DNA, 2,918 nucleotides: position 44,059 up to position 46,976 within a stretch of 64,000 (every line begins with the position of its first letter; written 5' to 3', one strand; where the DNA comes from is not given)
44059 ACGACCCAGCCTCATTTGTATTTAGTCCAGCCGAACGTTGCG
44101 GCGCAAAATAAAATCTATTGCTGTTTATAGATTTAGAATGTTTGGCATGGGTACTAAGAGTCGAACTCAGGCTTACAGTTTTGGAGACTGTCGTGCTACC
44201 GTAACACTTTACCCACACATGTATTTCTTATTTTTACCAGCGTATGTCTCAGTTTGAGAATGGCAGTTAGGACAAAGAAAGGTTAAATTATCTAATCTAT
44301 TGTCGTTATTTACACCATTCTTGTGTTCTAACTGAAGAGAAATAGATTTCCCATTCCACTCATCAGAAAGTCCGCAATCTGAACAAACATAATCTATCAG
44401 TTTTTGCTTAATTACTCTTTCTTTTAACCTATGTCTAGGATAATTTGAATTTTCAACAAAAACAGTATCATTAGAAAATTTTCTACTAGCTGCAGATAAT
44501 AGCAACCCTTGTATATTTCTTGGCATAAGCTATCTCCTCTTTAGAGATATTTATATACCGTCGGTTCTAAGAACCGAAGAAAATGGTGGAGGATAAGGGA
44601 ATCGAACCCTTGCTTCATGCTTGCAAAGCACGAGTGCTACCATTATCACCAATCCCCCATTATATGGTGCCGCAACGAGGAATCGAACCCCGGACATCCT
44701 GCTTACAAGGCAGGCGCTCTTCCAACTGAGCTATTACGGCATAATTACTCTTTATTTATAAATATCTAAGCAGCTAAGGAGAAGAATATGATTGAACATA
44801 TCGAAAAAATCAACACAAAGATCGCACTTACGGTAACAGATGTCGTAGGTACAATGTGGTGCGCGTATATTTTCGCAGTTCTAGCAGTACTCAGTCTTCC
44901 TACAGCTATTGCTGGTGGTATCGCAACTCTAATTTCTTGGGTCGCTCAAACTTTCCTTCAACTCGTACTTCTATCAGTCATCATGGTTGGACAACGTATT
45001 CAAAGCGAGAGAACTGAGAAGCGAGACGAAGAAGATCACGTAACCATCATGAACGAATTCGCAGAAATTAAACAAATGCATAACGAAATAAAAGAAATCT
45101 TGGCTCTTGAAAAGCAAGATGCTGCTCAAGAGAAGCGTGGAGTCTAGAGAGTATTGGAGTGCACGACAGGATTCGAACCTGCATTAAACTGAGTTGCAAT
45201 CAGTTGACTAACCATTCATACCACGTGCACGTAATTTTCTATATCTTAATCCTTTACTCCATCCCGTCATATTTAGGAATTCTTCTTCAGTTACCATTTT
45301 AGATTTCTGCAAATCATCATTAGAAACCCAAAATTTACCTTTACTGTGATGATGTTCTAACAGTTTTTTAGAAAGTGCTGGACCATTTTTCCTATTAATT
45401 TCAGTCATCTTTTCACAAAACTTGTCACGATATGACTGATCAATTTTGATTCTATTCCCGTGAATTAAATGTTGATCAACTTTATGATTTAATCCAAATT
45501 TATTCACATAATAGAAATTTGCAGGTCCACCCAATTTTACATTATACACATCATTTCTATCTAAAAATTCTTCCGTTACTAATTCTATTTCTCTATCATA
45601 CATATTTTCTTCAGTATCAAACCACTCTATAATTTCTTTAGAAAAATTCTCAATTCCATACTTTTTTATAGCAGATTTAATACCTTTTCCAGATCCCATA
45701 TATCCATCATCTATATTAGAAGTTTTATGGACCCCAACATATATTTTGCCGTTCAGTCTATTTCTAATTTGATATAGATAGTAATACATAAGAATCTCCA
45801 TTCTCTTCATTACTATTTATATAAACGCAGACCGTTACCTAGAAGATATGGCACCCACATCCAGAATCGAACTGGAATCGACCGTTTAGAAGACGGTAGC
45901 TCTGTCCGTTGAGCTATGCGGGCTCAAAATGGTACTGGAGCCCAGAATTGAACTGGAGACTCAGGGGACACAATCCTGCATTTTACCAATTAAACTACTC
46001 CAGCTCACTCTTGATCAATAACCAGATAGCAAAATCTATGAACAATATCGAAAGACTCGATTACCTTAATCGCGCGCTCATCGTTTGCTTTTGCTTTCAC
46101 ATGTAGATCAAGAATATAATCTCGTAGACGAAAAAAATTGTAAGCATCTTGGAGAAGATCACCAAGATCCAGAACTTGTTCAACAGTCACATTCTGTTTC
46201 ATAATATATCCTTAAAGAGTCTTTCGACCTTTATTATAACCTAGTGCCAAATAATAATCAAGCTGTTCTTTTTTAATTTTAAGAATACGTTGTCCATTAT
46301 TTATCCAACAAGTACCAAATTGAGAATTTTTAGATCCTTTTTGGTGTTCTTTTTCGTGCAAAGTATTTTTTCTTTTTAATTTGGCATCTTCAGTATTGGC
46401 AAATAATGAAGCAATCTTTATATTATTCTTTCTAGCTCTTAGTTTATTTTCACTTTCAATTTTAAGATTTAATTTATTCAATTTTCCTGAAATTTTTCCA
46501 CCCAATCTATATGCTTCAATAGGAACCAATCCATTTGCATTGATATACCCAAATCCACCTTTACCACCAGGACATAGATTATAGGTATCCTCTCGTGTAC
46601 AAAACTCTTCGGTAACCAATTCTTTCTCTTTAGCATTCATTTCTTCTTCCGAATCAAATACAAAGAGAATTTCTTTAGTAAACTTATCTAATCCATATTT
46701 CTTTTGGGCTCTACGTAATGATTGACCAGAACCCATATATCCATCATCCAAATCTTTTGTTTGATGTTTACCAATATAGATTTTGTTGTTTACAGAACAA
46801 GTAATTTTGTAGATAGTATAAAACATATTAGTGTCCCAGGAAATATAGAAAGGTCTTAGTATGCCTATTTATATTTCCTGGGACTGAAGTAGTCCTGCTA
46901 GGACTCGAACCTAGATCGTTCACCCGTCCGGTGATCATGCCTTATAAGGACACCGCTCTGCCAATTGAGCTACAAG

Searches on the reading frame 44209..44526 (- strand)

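Call 47: search_protein_families(library=pfam, proteins=[window:44209-44526:-])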
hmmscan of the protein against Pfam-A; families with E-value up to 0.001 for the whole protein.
window:44209-44526:- (105 aa): 2 families
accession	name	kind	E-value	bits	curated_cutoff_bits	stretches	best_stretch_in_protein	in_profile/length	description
PF01844.29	HNH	-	0.00013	22.5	21.4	1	48-91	1-43/47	HNH endonuclease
PF10058.14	Zn_ribbon_10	-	0.00031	20.9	24.2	0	68-90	30-52/54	ER junction formation factor lunapark, zinc ribbon finger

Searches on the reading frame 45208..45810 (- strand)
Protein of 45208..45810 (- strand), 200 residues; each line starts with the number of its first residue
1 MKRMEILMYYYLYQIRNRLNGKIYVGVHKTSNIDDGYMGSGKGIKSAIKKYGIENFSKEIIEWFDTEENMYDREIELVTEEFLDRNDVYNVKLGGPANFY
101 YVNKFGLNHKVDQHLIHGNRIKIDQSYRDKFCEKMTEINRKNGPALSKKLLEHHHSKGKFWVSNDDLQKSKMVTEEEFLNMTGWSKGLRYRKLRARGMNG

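Call 10: search_protein_families(library=pfam, proteins=[window:45208-45810:-])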
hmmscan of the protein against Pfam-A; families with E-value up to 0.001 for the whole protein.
window:45208-45810:- (200 aa): 2 families
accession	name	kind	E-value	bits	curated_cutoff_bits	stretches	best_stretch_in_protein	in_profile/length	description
PF19835.5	SegE_GIY-YIG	-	5.9e-06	27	25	1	37-83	60-107/123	Putative endonuclease segE, GIY-YIG domain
PF01541.30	GIY-YIG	-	1.2e-05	25.9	22.6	1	9-77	1-68/78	GIY-YIG catalytic domain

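Call 65: search_protein_families(library=phrogs, proteins=[window:45208-45810:-], max_evalue=0.001)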
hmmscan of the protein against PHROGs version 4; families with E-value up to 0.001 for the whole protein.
window:45208-45810:- (200 aa): 6 families
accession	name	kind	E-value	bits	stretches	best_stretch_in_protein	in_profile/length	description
phrog_314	-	DNA, RNA and nucleotide metabolism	2.1e-41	143.5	1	1-187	170-368/574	homing endonuclease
phrog_19446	-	DNA, RNA and nucleotide metabolism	3e-13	50.9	1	11-95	3-95/254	homing endonuclease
phrog_447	-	other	3.7e-08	34.4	1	9-86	26-119/148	NAD synthetase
phrog_15209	-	DNA, RNA and nucleotide metabolism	4.2e-08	33.1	1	38-183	1-140/497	endonuclease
phrog_7168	-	DNA, RNA and nucleotide metabolism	3.4e-07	31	1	10-177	2-179/284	homing endonuclease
phrog_37840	-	unknown function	8e-07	29.7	1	8-69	12-76/350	-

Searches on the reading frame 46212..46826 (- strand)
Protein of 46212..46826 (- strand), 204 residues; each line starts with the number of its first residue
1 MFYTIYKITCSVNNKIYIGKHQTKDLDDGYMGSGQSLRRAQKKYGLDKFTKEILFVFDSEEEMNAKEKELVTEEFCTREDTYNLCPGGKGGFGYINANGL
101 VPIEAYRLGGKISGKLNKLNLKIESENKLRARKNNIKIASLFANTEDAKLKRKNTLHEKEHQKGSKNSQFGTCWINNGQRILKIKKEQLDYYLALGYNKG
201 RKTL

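Call 10: search_protein_families(library=pfam, proteins=[window:46212-46826:-])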
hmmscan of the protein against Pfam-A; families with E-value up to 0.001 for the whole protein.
window:46212-46826:- (204 aa): 2 families
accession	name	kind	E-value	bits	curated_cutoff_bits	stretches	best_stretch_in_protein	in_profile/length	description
PF01541.30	GIY-YIG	-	3.5e-06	27.6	22.6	1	3-71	2-69/78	GIY-YIG catalytic domain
PF19835.5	SegE_GIY-YIG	-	1.7e-05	25.5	25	1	5-72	20-102/123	Putative endonuclease segE, GIY-YIG domain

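Call 21: find_related_loci(query=window:46212-46826:-, collection=viral_contigs, flank=3000)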
Query window:46212-46826:- (204 aa) in viral_contigs; peptide patterns used: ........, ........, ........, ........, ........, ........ (x = any residue, [..] = any of these).
154 stretches matched a pattern; 118 encode a relative of the query (tblastn E <= 1e-3); the best 80 are kept; 80 distinct loci.
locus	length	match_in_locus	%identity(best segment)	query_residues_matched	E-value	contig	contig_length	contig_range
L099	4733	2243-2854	99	1-204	1e-135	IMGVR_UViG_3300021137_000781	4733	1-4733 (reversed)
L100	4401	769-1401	48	1-204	5e-57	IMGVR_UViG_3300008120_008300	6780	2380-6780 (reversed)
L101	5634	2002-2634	48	1-204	5e-57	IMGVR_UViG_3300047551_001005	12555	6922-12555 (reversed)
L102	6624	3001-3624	51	1-200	1e-56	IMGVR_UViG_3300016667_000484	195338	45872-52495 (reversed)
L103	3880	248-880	48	1-204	1e-56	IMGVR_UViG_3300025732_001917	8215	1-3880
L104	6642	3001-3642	48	1-204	8e-57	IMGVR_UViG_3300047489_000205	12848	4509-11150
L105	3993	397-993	51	1-202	3e-56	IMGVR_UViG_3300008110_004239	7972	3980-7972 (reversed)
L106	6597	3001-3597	51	1-202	3e-56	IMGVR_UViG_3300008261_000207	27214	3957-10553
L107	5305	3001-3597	51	1-202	3e-56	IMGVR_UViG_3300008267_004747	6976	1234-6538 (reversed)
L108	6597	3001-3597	51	1-202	3e-56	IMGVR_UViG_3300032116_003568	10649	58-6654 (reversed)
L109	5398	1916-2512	51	1-202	3e-56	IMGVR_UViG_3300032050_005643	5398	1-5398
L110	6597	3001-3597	50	1-202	9e-56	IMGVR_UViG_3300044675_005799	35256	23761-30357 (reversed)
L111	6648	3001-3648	50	1-204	3e-55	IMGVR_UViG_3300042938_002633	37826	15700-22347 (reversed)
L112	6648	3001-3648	50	1-204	3e-55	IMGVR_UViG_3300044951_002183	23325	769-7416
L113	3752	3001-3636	49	1-201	1e-54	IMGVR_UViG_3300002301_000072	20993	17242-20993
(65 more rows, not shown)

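Call 24: search_dna_similar(query=window:46212-46826:-, collection=phages, mode=protein, max_rows=40)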
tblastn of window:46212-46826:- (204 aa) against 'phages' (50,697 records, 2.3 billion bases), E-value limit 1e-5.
Records with a match: 888; places in all: 1300; records where one place covers at least 80% of the query: 209.
Best place of each record, by identity: 60-80% 40; <60% 848.
By first word of the organism name: Escherichia 303; Klebsiella 116; Acinetobacter 69; Salmonella 53; Shigella 42; Vibrio 40; Enterobacteria 34; Aeromonas 26; Staphylococcus 25; Enterobacter 20; and 36 more.
By host as written in the record: - 116; Escherichia coli 116; Klebsiella pneumoniae 51; Escherichia coli B 23; Acinetobacter baumannii 19; Aeromonas salmonicida 16; Shigella sp. 13; Escherichia coli str. K-12 substr. MG1655 13; and 269 more.
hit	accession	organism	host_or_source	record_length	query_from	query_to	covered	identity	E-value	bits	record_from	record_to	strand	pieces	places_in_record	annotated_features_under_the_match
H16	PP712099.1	Pseudoalteromonas phage vB_Psh_XG4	Pseudoalteromonas shioyasakiensis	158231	1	202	99%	46.0%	6e-32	241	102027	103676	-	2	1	record has no annotation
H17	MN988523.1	Rhizobium phage RHph_TM2_3B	Rhizobium phaseoli T2_3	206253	1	202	99%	44.1%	1e-37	143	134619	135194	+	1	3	none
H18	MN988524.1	Rhizobium phage RHph_TM3_3_6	Rhizobium phaseoli T3_6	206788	1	202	99%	44.1%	1e-37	143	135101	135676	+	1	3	none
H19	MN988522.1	Rhizobium phage RHph_TM40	Rhizobium leg. CIAT894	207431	1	202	99%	44.1%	1e-37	143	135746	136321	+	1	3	none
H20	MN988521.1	Rhizobium phage RHph_TM30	Rhizobium sp. N941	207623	1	202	99%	44.1%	1e-37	143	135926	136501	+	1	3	none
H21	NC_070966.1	Rhizobium phage RHph_TM30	Rhizobium sp. N941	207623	1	202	99%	44.1%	1e-37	143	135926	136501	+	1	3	none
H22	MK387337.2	Vibrio phage Va1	Vibrio alginolyticus NBRC 15630 = ATCC ...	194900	1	202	99%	43.3%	5e-43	159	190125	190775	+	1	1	homing endonuclease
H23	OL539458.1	Klebsiella phage vB_KaeM_Nispero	Klebsiella aerogenes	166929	1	204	100%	42.9%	5e-35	135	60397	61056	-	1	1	putative homing nuclease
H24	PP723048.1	Klebsiella phage vB_Kpn529046-KEN25_2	Klebsiella sp.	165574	1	204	100%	42.9%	7e-35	135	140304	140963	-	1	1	homing endonuclease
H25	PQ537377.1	Klebsiella phage 15882-6-1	Klebsiella pneumoniae MRSN414780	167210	1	204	100%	42.9%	7e-35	135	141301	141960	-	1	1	homing endonuclease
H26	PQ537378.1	Klebsiella phage 15882-6-2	Klebsiella pneumoniae MRSN414780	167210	1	204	100%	42.9%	7e-35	135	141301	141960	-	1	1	homing endonuclease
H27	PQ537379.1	Klebsiella phage 15882-6-3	Klebsiella pneumoniae MRSN414780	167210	1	204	100%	42.9%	7e-35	135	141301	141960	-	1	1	homing endonuclease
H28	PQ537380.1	Klebsiella phage 15882-6-4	Klebsiella pneumoniae MRSN414780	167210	1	204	100%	42.9%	7e-35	135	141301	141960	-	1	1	homing endonuclease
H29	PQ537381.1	Klebsiella phage 15882-6-5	Klebsiella pneumoniae MRSN414780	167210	1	204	100%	42.9%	7e-35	135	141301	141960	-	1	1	homing endonuclease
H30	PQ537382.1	Klebsiella phage 15882-6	Klebsiella pneumoniae MRSN15882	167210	1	204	100%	42.9%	7e-35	135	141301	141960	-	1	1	homing endonuclease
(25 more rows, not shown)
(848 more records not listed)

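Call 49: get_annotated_region(hit=H22, flank=600)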
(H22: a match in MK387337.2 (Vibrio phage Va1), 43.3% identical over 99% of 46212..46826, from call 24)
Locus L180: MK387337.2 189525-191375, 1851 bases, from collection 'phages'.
description: Vibrio phage Va1, complete genome.
organism: Vibrio phage Va1 (NCBI taxid 2508852)
taxonomy: Viruses; Duplodnaviria; Heunggongvirae; Uroviricota; Caudoviricetes
host: Vibrio alginolyticus NBRC 15630 = ATCC 17749; source: -; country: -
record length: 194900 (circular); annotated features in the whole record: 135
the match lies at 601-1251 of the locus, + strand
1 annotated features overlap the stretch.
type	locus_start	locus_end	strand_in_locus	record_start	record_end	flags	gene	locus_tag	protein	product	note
CDS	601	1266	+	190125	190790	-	-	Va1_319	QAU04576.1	homing endonuclease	SegB homing endonuclease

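Call 51: get_annotated_region(hit=H23, flank=400)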
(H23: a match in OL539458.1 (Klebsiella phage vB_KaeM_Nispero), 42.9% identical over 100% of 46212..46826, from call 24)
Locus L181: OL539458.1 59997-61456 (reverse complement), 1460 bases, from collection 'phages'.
description: Klebsiella phage vB_KaeM_Nispero, complete genome.
organism: Klebsiella phage vB_KaeM_Nispero (NCBI taxid 2902678)
taxonomy: Viruses; Duplodnaviria; Heunggongvirae; Uroviricota; Caudoviricetes; Straboviridae; Tevenvirinae; Jiaodavirus; Jiaodavirus jd18
host: Klebsiella aerogenes; source: raw sewage; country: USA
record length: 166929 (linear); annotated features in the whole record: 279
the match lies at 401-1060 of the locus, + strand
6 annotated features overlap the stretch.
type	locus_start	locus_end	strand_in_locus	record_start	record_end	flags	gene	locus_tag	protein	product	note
tRNA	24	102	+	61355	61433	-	-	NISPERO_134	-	tRNA-Asp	tRNA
tRNA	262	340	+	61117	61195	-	-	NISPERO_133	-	tRNA-Met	tRNA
CDS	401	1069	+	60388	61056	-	-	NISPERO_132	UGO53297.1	putative homing nuclease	gp132; putative homing nuclease/group 1 intron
tRNA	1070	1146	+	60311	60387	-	-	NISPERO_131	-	tRNA-Gln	tRNA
tRNA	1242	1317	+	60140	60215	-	-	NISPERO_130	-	tRNA-His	tRNA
tRNA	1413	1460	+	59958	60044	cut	-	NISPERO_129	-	tRNA-Ser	tRNA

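Call 52: get_annotated_region(hit=H17, flank=400)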
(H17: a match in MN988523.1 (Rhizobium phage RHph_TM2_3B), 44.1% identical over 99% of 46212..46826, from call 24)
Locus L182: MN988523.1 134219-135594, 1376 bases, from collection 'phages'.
description: Rhizobium phage RHph_TM2_3B, complete genome.
organism: Rhizobium phage RHph_TM2_3B (NCBI taxid 2509756)
taxonomy: Viruses; Duplodnaviria; Heunggongvirae; Uroviricota; Caudoviricetes; Kleczkowskaviridae; Cuauhnahuacvirus
host: Rhizobium phaseoli T2_3; source: agricultural lands; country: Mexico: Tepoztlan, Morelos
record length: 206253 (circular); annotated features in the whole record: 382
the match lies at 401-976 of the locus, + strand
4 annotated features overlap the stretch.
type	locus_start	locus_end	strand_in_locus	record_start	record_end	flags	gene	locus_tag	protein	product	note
CDS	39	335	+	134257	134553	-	-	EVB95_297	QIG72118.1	hypothetical protein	-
tRNA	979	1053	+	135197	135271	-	-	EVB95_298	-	tRNA-Ala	tRNA-Ala(tgc)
tRNA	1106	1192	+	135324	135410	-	-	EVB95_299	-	tRNA-Tyr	tRNA-Tyr(gta)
CDS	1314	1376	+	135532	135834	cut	-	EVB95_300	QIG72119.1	hypothetical protein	-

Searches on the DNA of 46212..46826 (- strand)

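Call 35: search_rna_families(sources=[L111, L137, L114, L120], threshold=gathering)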
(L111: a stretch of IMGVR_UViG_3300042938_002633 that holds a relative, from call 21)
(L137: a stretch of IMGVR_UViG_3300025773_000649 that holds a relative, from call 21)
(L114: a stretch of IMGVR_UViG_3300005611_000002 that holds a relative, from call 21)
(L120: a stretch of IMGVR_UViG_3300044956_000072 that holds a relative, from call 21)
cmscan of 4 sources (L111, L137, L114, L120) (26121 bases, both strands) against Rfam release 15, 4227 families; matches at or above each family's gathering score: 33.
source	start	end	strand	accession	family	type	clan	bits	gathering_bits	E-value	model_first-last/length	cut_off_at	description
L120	1201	1272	+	RF00005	tRNA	Gene; tRNA;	CL00001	75.6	29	3.7e-15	1-71/71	no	tRNA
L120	2460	2531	+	RF00005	tRNA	Gene; tRNA;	CL00001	73.2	29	1.6e-14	1-71/71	no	tRNA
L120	765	837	+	RF00005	tRNA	Gene; tRNA;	CL00001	72.6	29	2.4e-14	1-71/71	no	tRNA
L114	2704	2774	+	RF00005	tRNA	Gene; tRNA;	CL00001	71.9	29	3.9e-14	1-71/71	no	tRNA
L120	845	917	+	RF00005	tRNA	Gene; tRNA;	CL00001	69.2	29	2.1e-13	1-71/71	no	tRNA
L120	1607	1679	+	RF00005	tRNA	Gene; tRNA;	CL00001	69.1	29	2.2e-13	1-71/71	no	tRNA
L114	1663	1734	+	RF00005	tRNA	Gene; tRNA;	CL00001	67.7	29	5.6e-13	1-71/71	no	tRNA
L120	1284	1354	+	RF00005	tRNA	Gene; tRNA;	CL00001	66.8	29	9.7e-13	1-71/71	no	tRNA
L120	1120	1192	+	RF00005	tRNA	Gene; tRNA;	CL00001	66.1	29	1.6e-12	1-71/71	no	tRNA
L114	2284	2354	+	RF00005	tRNA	Gene; tRNA;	CL00001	65.7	29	2e-12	1-71/71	no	tRNA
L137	2865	2936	+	RF00005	tRNA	Gene; tRNA;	CL00001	65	29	3e-12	1-71/71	no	tRNA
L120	1955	2027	+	RF00005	tRNA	Gene; tRNA;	CL00001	63.1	29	1e-11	1-71/71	no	tRNA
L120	2128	2201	+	RF00005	tRNA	Gene; tRNA;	CL00001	62.8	29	1.3e-11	1-71/71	no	tRNA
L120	1364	1435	+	RF00005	tRNA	Gene; tRNA;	CL00001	62.7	29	1.3e-11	1-71/71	no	tRNA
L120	222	301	+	RF00005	tRNA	Gene; tRNA;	CL00001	62.5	29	1.5e-11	1-71/71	no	tRNA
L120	1019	1091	+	RF00005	tRNA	Gene; tRNA;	CL00001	62.4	29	1.6e-11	1-71/71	no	tRNA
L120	1445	1517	+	RF00005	tRNA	Gene; tRNA;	CL00001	60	29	7.1e-11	1-71/71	no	tRNA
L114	3609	3682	+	RF00005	tRNA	Gene; tRNA;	CL00001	58.6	29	1.8e-10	1-71/71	no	tRNA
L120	1684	1763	+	RF00005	tRNA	Gene; tRNA;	CL00001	58.3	29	2.1e-10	1-71/71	no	tRNA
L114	2871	2942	+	RF00005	tRNA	Gene; tRNA;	CL00001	57.5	29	3.6e-10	1-71/71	no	tRNA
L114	1739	1813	+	RF00005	tRNA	Gene; tRNA;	CL00001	57.1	29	4.6e-10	1-71/71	no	tRNA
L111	4382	4453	+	RF00005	tRNA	Gene; tRNA;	CL00001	56.6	29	6e-10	1-71/71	no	tRNA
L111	2859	2932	+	RF00005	tRNA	Gene; tRNA;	CL00001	56.1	29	8.6e-10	1-71/71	no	tRNA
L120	3644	3815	+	RF01745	manA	Cis-reg;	-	55.3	55.2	8.9e-12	1-192/192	no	manA RNA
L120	145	217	+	RF00005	tRNA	Gene; tRNA;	CL00001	55.1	29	1.6e-09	1-71/71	no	tRNA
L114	1825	1897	+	RF00005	tRNA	Gene; tRNA;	CL00001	54.1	29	3e-09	1-71/71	no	tRNA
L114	2787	2865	+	RF00005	tRNA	Gene; tRNA;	CL00001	50.9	29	2.3e-08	1-71/71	no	tRNA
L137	5356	5426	+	RF00005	tRNA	Gene; tRNA;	CL00001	49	29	7.9e-08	1-71/71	no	tRNA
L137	34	105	+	RF00005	tRNA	Gene; tRNA;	CL00001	48.5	29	1.1e-07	1-71/71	no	tRNA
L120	52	134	+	RF00005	tRNA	Gene; tRNA;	CL00001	46.2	29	4.7e-07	1-71/71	no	tRNA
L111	5428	5491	+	RF00005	tRNA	Gene; tRNA;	CL00001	35.1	29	0.0005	5-66/71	no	tRNA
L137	4591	4677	+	RF00005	tRNA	Gene; tRNA;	CL00001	33.3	29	0.0016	1-71/71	no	tRNA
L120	927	1007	+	RF00005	tRNA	Gene; tRNA;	CL00001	30.9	29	0.0072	1-71/71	no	tRNA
